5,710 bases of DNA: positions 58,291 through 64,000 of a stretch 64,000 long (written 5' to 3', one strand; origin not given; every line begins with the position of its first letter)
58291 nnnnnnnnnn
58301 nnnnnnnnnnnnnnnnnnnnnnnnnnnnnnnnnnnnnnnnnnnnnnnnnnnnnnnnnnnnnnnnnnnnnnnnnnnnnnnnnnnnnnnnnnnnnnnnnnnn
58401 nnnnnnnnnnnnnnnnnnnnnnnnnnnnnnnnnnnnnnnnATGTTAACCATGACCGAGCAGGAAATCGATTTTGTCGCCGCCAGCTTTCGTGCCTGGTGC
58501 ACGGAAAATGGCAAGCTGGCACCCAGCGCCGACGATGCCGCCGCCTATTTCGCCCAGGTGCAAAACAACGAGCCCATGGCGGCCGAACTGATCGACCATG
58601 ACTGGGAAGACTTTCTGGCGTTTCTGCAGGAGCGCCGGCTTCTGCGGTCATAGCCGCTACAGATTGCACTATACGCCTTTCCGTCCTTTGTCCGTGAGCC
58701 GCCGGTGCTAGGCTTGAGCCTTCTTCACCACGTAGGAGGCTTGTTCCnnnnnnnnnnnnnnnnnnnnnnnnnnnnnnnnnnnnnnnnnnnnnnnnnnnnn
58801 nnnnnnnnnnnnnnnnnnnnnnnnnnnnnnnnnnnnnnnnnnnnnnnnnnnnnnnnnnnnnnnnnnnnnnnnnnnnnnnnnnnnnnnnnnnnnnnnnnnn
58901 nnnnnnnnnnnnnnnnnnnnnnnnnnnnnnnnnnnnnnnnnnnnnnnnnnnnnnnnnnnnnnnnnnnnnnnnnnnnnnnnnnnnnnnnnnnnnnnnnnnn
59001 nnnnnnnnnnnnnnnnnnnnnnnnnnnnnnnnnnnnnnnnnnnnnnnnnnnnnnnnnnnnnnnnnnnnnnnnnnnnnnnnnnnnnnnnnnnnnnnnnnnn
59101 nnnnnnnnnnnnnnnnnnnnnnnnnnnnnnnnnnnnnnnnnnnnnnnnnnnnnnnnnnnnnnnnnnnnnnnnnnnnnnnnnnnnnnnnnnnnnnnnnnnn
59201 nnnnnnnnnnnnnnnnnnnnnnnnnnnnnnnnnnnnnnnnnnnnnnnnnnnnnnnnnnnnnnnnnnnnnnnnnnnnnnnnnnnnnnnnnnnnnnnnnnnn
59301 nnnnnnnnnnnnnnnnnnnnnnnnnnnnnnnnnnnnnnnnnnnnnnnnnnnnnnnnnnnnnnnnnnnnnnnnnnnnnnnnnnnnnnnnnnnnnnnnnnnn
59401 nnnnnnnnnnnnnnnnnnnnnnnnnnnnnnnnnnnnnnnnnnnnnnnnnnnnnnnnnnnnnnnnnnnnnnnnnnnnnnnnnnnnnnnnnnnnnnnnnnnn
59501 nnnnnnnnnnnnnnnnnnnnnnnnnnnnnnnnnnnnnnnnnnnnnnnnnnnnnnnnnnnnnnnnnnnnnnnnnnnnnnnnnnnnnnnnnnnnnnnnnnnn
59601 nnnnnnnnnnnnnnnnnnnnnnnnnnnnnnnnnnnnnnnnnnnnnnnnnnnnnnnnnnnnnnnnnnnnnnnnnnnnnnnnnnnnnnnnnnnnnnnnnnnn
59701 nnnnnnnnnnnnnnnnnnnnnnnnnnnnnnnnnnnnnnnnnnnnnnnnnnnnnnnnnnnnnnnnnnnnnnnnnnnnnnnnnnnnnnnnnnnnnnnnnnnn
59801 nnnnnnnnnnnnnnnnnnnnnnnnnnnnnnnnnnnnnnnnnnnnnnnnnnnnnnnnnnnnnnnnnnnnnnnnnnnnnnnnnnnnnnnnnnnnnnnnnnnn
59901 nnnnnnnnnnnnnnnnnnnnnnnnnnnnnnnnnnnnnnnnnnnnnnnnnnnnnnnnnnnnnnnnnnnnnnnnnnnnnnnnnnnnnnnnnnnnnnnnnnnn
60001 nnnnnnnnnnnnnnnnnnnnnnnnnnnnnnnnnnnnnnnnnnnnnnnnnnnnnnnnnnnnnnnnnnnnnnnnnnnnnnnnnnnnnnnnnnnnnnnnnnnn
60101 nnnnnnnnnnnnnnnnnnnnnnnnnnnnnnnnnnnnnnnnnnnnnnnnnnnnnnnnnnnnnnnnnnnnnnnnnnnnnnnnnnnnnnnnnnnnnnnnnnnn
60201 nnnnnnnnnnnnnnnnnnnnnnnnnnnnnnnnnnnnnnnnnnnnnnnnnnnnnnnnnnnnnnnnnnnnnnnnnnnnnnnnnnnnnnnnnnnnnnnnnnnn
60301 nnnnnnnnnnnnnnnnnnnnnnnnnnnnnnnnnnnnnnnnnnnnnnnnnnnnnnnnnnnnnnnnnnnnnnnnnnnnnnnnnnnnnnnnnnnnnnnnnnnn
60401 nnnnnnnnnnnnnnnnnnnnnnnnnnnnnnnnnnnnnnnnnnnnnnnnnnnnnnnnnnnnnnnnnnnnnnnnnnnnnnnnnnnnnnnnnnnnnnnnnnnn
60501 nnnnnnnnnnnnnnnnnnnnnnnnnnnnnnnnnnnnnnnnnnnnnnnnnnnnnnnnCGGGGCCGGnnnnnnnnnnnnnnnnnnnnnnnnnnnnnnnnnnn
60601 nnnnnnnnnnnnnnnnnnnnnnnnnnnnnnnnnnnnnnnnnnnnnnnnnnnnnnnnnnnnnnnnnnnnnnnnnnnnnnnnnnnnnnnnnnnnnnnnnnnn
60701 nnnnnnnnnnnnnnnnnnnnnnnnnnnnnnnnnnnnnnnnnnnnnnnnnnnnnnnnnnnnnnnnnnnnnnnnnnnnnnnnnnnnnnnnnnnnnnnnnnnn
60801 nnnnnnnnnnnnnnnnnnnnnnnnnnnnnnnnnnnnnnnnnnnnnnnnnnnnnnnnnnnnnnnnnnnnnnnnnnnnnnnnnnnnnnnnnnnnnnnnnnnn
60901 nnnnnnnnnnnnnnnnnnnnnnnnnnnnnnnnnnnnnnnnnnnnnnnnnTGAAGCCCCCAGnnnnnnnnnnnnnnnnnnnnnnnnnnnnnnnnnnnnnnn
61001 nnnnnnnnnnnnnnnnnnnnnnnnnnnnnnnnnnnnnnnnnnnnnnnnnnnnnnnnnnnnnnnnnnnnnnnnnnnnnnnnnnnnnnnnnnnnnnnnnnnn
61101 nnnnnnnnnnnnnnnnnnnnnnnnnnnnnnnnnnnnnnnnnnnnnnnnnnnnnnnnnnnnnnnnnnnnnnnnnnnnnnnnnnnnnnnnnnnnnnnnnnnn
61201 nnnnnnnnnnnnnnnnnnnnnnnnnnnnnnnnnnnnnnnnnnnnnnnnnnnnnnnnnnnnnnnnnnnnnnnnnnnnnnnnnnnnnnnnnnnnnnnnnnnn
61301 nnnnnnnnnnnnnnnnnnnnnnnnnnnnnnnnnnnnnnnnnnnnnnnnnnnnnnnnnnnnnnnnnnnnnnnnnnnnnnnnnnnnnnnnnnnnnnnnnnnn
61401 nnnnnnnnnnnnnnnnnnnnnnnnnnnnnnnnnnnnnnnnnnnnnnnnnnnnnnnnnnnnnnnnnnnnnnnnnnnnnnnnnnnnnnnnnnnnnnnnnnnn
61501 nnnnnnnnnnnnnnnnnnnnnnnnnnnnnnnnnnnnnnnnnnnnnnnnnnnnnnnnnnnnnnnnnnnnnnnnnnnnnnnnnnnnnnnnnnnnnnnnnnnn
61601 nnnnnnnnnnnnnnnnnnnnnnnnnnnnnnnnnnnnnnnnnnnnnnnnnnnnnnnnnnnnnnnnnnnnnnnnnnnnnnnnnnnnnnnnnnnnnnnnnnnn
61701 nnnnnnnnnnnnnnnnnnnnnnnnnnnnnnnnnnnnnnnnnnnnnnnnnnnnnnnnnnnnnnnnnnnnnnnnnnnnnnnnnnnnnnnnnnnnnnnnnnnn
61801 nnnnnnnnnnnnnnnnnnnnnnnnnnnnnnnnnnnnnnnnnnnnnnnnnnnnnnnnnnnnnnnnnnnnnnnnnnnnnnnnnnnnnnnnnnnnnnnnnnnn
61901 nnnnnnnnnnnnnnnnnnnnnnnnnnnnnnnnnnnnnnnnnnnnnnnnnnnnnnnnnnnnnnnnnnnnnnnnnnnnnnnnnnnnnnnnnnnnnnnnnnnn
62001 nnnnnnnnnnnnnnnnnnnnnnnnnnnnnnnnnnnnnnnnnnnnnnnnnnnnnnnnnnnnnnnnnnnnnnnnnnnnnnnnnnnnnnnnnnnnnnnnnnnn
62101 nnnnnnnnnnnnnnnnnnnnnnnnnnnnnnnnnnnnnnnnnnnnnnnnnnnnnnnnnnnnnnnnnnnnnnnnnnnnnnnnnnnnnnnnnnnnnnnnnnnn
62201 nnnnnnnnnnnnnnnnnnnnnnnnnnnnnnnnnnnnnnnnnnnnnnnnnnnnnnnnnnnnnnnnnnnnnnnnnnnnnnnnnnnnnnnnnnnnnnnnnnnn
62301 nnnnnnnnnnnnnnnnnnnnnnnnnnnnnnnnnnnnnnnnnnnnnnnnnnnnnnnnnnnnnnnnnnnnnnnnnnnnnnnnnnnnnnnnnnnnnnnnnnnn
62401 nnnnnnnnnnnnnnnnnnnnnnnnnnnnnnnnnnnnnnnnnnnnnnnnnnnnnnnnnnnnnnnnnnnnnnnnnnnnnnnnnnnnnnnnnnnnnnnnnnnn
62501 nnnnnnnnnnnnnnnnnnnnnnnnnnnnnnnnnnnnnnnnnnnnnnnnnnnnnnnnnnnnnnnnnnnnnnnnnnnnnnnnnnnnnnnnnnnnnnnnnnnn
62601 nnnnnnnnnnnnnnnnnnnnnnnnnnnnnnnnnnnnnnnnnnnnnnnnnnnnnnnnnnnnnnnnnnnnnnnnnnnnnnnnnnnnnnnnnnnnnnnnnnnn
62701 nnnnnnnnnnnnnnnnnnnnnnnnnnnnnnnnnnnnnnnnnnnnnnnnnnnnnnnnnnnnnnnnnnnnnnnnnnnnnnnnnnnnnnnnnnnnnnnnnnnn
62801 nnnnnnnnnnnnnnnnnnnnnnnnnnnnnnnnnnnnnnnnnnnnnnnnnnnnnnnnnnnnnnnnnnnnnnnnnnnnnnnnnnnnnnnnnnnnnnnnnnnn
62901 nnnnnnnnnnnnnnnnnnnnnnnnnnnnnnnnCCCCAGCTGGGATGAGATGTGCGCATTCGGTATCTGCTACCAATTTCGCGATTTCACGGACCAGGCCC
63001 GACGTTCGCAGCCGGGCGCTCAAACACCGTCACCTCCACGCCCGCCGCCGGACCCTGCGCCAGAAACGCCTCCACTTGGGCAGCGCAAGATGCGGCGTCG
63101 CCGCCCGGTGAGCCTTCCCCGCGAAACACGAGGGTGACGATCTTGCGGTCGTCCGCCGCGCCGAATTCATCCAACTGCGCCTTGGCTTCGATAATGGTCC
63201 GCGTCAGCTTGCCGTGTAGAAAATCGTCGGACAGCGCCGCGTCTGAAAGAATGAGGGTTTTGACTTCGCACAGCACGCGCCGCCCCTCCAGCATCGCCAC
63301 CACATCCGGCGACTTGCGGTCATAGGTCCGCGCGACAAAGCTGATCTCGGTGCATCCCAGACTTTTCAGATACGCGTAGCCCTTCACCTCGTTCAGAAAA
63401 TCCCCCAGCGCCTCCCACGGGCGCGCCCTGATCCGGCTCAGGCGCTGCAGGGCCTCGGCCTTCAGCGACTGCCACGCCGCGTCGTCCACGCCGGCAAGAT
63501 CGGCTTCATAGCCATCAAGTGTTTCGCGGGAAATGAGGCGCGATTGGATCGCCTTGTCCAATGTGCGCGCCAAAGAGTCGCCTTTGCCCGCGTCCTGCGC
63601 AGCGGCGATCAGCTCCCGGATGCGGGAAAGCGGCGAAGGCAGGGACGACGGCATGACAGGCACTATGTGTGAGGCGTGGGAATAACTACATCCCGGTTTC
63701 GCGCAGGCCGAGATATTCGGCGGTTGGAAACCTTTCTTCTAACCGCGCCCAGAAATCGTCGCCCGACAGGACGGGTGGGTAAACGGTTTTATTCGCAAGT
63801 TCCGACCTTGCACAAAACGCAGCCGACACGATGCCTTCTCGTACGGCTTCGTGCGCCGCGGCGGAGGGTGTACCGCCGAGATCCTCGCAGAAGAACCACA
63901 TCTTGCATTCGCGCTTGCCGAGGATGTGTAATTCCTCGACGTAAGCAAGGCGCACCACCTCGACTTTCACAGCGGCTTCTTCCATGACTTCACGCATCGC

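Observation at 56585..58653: Orphan N6-adenine MTase fused to a single S-type TRD, translationally coupled to a 70-aa acidic ORF; no nuclease partner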

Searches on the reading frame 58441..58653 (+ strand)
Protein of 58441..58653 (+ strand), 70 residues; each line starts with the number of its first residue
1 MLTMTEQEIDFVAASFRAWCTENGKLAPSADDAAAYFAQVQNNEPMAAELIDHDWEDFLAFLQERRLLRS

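Call 6: search_protein_families(library=pfam, proteins=[window:58441-58653:+], max_evalue=0.01)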
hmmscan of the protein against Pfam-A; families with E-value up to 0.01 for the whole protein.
window:58441-58653:+ (70 aa): 0 families

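Call 7: search_protein_families(library=ncbifam, proteins=[window:58441-58653:+], max_evalue=0.01)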
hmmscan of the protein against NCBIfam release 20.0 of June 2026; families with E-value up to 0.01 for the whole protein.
window:58441-58653:+ (70 aa): 0 families

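Call 8: search_protein_families(library=padloc, proteins=[window:58441-58653:+], max_evalue=0.01)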
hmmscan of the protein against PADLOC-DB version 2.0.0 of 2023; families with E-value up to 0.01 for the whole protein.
window:58441-58653:+ (70 aa): 0 families

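Call 24: find_homologous_proteins(query=window:58441-58653:+, max_evalue=0.01)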
Query window:58441-58653:+ (70 aa): 3 proteins with E <= 0.01 among 3 candidates.
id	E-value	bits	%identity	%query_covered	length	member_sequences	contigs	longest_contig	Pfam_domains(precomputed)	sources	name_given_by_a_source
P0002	1.6e-39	150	100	100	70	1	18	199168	-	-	-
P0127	8.6e-30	119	80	100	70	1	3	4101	-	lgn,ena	-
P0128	1.1e-26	109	74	99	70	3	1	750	-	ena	-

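Call 35: search_protein_representatives(alignment_id=A1)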
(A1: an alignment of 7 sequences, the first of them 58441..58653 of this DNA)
Query: 7 sequences, 70 profile positions. Proteins with E-value up to 0.001 (for the whole library): 7; up to 1e-10: 1; up to 1e-30: 1. The best 7 are listed.
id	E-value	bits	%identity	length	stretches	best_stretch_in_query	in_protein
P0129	3.1e-36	139.5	-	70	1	1-70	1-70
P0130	8.2e-10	54.9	-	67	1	1-34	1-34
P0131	6.3e-09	52.0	-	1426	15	7-27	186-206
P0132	5.5e-07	45.8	-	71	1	10-70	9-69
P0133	1.2e-04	38.3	-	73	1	12-69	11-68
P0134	1.5e-04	38.0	-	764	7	7-30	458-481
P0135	3.5e-04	36.8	-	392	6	52-66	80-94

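Call 38: find_encoding_contigs(protein=P0132, flank=6000, max_places=3)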
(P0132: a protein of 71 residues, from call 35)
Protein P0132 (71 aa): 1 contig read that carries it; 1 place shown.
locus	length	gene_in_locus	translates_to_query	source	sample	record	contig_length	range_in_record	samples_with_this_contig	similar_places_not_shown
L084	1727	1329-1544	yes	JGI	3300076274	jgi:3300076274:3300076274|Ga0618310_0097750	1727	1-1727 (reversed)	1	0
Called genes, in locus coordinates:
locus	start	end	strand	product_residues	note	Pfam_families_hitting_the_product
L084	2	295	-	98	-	?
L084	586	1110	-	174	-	-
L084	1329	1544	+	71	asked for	-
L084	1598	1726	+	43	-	?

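Call 39: find_encoding_contigs(protein=P0133, flank=6000, max_places=3)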
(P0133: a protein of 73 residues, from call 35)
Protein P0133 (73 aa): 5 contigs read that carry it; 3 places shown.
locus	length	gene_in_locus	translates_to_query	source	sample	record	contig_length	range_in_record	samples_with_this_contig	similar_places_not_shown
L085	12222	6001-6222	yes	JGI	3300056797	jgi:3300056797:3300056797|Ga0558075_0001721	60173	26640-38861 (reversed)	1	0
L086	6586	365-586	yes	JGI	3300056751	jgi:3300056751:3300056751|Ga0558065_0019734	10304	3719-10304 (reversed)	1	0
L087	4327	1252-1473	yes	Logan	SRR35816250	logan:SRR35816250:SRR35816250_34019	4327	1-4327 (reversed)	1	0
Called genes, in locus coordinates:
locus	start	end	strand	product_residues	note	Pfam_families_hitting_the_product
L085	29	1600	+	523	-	PF01590:GAF, PF00158:Sigma54_activat, PF01078:Mg_chelatase (faint), PF13191:AAA_16 (weak), PF14532:Sigma54_activ_2, PF07728:AAA_5, PF25601:AAA_lid_14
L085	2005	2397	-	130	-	PF07750:GcrA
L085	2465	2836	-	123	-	-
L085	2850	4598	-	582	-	PF00916:Sulfate_transp, PF01740:STAS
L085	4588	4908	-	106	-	-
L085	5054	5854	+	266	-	PF13649:Methyltransf_25 (weak)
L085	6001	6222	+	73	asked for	-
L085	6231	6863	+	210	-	PF04445:SAM_MT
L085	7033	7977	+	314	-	PF00561:Abhydrolase_1, PF12697:Abhydrolase_6, PF12146:Hydrolase_4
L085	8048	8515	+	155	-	PF00583:Acetyltransf_1, PF13508:Acetyltransf_7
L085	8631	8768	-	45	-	-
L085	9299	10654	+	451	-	PF03640:Lipoprotein_15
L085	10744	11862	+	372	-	-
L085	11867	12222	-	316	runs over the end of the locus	-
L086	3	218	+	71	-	?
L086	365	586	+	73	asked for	-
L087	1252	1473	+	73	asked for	-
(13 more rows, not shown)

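Call 71: predict_structure(alignment_id=A5)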
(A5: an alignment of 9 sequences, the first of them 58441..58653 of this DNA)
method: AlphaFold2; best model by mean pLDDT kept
length: 70 residues; sequences in the alignment: 9
mean_pLDDT: 86.8   pTM: 0.75
mean pLDDT of the five models: 86.8, 86.1, 84.9, 84.9, 84.1
residues with pLDDT >= 90: 28; 70-90: 38; 50-70: 4; < 50: 0
segments of 3 or more residues with pLDDT < 50: none
pLDDT, mean of each block of 10 residues (from residue 1): 75 91 91 93 85 87 86
secondary structure, 60 per line:
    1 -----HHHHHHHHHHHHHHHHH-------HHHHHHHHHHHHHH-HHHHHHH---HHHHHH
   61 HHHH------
elements in order: H6-22 H30-43 H45-51 H55-64

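Call 75: fold_search(model_id=the predicted structure, library=pdb)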
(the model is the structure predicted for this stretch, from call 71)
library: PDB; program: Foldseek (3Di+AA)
matches with E <= 10: 19; with E <= 0.001: 0
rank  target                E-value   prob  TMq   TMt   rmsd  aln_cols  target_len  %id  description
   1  2a3v_B                2.8e+00  0.20  0.53  0.16   4.6        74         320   12  Structural basis for broad DNA-specificity in integron recombination (released 2006-05-02)
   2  6p4w_A                3.2e+00  0.09  0.35  0.09   5.4        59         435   17  XPB helicase in a complex with truncated Bax1 from Sulfurisphaera tokodaii at 2.96 Angstrom resolution (released 2020-06-03)
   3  7yv9_E                3.6e+00  0.08  0.38  0.22  10.5        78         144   15  Cryo-EM structure of full-length Myosin Va in the autoinhibited state (released 2022-12-21)
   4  9gyt_g                5.3e+00  0.08  0.35  0.07   6.4        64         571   19  High resolution structure of B. oleracea mitoribosome (released 2025-10-15)
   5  9e5c_4x               6.0e+00  0.07  0.39  0.22  10.6        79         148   11  Cryo-EM structure of 96 nm repeat of microtubule doublet from T. brucei flagellum (released 2025-03-12)
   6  6spc_o                6.0e+00  0.03  0.28  0.24   8.7        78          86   15  Pseudomonas aeruginosa 30s ribosome from an aminoglycoside resistant clinical isolate (released 2019-10-16)
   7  6ryd_A                6.3e+00  0.04  0.29  0.30   7.9        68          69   16  WUS-HD bound to TGAA DNA (released 2020-04-29)
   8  1hiw_R                6.7e+00  0.07  0.39  0.28   5.3        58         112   10  TRIMERIC HIV-1 MATRIX PROTEIN (released 1996-10-14)
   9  7nhl_p                6.7e+00  0.05  0.32  0.27   8.5        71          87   14  VgaA-LC, an antibiotic resistance ABCF, in complex with 70S ribosome from Staphylococcus aureus (released 2021-05-05)
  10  1lyn_A                7.6e+00  0.03  0.32  0.20  12.3        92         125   13  CRYSTAL STRUCTURE AND SUBUNIT DYNAMICS OF THE LYSIN DIMER: EGG ENVELOPES DISSOCIATE DIMERS, THE MONOMER IS THE ACTIVE  (released 1995-06-03)
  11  6vwl_n                8.1e+00  0.03  0.30  0.26   8.2        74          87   18  70S ribosome bound to HIV frameshifting stem-loop (FSS) and P/E tRNA (rotated conformation) (released 2020-06-03)
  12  2jc3_A                8.1e+00  0.02  0.26  0.07  10.9        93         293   14  Structure of O-Acetylserine Sulfhydrylase B from Salmonella Typhimurium (released 2007-01-23)
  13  1hiw_S                8.6e+00  0.06  0.40  0.31   6.3        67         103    9  TRIMERIC HIV-1 MATRIX PROTEIN (released 1996-10-14)
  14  7jxr_C                8.6e+00  0.04  0.33  0.25   8.1        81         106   12  Crystal Structure Human Immunodeficiency Virus-1 Matrix protein Mutant Q63R Crystal Form 1 (released 2021-04-14)
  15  8g2z_1B               8.6e+00  0.04  0.35  0.07   8.6        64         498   14  48-nm doublet microtubule from Tetrahymena thermophila strain CU428 (released 2023-06-14)
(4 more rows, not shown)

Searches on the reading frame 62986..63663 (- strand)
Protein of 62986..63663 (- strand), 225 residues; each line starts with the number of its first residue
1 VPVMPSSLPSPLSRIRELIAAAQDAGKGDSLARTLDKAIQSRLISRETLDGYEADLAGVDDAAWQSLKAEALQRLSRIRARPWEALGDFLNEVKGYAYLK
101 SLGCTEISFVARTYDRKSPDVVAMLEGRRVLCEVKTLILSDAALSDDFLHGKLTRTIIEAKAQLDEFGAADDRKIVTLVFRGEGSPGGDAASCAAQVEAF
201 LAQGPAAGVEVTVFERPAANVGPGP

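Call 41: search_protein_families(library=pfam, proteins=[window:62986-63663:-], max_evalue=0.1)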
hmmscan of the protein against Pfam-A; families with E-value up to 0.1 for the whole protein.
window:62986-63663:- (225 aa): 1 family
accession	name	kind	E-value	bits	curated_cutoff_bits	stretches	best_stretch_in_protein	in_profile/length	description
PF20661.2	SutA-RBD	-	0.088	12.6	29.3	0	194-204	11-21/35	SutA RNAP-binding domain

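Call 68: search_protein_families(library=ncbifam, proteins=[window:62986-63663:-], max_evalue=0.01)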
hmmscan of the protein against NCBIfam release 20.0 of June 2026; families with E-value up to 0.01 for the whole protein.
window:62986-63663:- (225 aa): 0 families

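Call 69: search_protein_families(library=padloc, proteins=[window:62986-63663:-], max_evalue=0.01)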
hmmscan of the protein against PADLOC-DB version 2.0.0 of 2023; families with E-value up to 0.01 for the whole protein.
window:62986-63663:- (225 aa): 0 families

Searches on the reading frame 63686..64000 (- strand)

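Call 41: search_protein_families(library=pfam, proteins=[window:63686-64000:-], max_evalue=0.1)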
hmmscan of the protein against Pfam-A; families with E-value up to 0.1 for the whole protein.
window:63686-64000:- (104 aa): 1 family
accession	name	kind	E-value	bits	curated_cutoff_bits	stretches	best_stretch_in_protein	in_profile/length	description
PF00293.34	NUDIX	-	0.0047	17.4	21.1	1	1-68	48-118/134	NUDIX domain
